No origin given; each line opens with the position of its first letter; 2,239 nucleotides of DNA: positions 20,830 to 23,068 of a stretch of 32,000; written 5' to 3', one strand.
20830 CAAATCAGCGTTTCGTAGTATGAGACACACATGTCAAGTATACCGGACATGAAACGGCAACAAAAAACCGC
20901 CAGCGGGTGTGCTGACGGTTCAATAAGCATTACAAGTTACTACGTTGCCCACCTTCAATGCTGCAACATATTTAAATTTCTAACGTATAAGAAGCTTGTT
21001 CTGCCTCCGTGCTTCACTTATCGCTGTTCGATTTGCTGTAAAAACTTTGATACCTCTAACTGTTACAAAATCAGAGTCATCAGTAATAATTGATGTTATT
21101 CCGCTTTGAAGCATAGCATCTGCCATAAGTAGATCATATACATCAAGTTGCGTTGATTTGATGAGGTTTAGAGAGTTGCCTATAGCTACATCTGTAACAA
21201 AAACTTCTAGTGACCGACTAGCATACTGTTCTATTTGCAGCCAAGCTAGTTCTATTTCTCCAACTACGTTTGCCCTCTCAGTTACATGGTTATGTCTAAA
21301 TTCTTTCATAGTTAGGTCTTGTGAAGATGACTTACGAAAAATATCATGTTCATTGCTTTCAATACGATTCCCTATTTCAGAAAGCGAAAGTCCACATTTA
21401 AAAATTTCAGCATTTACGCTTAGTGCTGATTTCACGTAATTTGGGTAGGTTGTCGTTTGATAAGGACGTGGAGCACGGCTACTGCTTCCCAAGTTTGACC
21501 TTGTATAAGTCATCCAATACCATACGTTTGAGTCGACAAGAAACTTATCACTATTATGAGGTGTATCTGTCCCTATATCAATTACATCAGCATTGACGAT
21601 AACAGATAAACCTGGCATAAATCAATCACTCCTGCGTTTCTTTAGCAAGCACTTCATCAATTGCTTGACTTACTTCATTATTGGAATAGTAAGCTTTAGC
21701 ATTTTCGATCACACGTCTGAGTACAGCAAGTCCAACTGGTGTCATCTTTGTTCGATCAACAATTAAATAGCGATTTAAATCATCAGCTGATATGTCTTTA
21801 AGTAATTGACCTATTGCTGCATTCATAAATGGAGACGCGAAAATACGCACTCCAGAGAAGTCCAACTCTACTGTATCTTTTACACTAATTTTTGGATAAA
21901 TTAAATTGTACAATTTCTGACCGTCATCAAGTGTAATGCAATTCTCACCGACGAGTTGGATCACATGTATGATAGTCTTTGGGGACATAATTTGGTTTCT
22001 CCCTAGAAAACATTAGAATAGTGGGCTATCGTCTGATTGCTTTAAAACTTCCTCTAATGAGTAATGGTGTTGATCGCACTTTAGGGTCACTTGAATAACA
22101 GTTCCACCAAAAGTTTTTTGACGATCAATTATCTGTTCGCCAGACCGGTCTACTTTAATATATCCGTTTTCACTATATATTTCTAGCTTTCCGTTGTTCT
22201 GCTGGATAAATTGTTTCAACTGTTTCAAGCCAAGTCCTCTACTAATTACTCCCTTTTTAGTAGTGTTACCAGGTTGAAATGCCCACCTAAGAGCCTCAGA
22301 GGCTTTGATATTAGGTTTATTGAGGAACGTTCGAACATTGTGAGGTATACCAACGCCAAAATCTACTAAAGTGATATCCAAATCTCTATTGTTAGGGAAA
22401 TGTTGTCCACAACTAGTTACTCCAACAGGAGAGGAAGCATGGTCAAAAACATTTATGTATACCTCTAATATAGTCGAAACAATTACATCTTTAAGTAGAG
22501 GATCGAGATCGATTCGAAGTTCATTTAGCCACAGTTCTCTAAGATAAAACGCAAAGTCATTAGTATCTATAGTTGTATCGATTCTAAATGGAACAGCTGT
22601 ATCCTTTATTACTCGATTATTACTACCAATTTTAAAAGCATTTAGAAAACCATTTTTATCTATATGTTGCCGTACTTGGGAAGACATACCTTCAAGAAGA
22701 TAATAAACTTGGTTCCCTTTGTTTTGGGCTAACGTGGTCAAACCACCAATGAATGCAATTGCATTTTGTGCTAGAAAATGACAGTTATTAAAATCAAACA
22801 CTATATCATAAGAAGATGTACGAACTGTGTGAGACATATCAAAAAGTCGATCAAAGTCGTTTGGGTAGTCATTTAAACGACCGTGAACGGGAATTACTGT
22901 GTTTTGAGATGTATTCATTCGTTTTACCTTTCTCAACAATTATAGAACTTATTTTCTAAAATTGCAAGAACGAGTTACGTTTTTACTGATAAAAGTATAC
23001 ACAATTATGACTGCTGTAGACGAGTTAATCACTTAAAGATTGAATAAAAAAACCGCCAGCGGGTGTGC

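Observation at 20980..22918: Candidate novel three-gene module: STAS-fused RsbW-like GHKL kinase, STAS-like DUF4325 protein and PIN nuclease (partner-switching-controlled toxin or defence system?)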

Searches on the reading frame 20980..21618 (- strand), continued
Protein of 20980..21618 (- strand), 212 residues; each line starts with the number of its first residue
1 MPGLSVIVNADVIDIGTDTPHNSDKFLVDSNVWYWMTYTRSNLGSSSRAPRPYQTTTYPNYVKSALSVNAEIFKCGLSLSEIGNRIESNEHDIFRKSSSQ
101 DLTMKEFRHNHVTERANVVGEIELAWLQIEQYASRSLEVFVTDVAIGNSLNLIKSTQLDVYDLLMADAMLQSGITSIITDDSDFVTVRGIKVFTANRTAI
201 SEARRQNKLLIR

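Call 75: find_related_loci(query=A1, collection=viral_contigs, flank=6000)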
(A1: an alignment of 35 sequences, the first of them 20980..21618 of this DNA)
Query A1 (212 aa) in viral_contigs; peptide patterns used: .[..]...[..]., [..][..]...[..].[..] (x = any residue, [..] = any of these).
83 stretches matched a pattern; 5 encode a relative of the query (tblastn E <= 1e-3); 5 distinct loci.
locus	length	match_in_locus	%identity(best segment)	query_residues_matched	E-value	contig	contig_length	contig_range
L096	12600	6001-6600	43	7-212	1e-53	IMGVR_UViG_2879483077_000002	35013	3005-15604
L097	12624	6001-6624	39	1-212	1e-49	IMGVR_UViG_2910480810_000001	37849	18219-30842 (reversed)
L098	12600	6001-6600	39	7-212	2e-48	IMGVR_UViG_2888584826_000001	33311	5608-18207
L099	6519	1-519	38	31-210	5e-37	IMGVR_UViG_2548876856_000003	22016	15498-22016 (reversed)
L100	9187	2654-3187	37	14-193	2e-26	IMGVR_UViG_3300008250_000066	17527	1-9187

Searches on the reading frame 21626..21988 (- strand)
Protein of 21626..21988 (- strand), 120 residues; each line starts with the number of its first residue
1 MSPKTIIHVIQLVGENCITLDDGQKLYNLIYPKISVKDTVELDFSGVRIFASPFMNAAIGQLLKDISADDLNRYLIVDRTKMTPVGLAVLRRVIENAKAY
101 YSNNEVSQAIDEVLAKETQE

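Call 3: search_protein_families(library=pfam, proteins=[window:21626-21988:-], max_evalue=1)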
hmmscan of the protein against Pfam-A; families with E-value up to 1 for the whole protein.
window:21626-21988:- (120 aa): 1 family
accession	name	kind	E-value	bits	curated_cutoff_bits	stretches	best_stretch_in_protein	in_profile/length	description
PF14213.11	DUF4325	-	4.4e-14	52.4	23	1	22-77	1-56/64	STAS-like domain of unknown function (DUF4325)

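Call 4: search_protein_families(library=padloc, proteins=[window:21626-21988:-], max_evalue=1)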
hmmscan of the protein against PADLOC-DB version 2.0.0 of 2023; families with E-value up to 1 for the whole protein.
window:21626-21988:- (120 aa): 0 families

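Call 5: search_protein_families(library=ncbifam, proteins=[window:21626-21988:-], max_evalue=1)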
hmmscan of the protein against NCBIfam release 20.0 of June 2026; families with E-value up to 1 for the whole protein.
window:21626-21988:- (120 aa): 2 families
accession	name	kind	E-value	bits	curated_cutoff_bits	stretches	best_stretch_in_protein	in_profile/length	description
NF033159.0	blaPAC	exception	0.069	12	850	1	46-110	227-287/380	PAC family class C beta-lactamase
TIGR00545.2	lipoyltrans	equivalog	0.087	11.8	280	1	44-115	131-202/328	lipoate--protein ligase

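Call 33: search_solved_structures(query=window:21626-21988:-, max_evalue=0.01, show_alignments=1)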
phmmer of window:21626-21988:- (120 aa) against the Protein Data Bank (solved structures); distinct sequences matched with E-value up to 0.01: 1.
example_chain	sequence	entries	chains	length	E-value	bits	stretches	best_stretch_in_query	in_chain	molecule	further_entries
9z7o_A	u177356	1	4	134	2.4e-20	75.8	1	9-119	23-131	Escherichia VapS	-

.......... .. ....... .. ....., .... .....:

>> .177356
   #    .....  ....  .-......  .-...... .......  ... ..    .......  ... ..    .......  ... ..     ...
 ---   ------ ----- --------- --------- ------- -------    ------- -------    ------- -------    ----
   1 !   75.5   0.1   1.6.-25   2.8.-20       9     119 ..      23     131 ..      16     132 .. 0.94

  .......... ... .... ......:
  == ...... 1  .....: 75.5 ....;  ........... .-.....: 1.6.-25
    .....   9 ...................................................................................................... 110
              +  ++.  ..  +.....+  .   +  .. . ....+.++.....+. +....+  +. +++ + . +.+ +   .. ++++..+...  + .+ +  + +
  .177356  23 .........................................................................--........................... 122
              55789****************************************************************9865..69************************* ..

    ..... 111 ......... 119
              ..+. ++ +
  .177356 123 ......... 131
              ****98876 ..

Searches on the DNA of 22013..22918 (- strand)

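Call 26: search_dna_similar(query=L008:7986-9860:+, collection=ecoli_genomes, mode=near, max_rows=12, rows=spread)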
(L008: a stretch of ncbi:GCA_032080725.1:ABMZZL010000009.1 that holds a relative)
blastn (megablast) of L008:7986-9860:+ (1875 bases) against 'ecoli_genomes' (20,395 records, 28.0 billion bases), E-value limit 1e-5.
Records with a match: 2; places in all: 2; records where one place covers at least 80% of the query: 2.
Genomes with a match: 2 of 5426; with a place that covers at least 80% of the query: 2. Places per genome that has any: lowest 1, median 1, highest 1. On chromosomes: 2 places; on plasmids: 0.
Best place of each record, by identity: >=99% 2.
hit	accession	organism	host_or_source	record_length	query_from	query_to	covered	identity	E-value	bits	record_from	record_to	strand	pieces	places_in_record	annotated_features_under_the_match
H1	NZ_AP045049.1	Escherichia coli strain JNE25-001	Homo sapiens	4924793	1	1875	100%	100.0%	0e+0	3463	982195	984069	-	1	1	ATP-binding protein | PIN domain-containing protein | STAS-like domain-containing protein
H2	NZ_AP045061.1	Escherichia coli strain JNE12-007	Homo sapiens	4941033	1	1875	100%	100.0%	0e+0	3463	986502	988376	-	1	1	ATP-binding protein | PIN domain-containing protein | STAS-like domain-containing protein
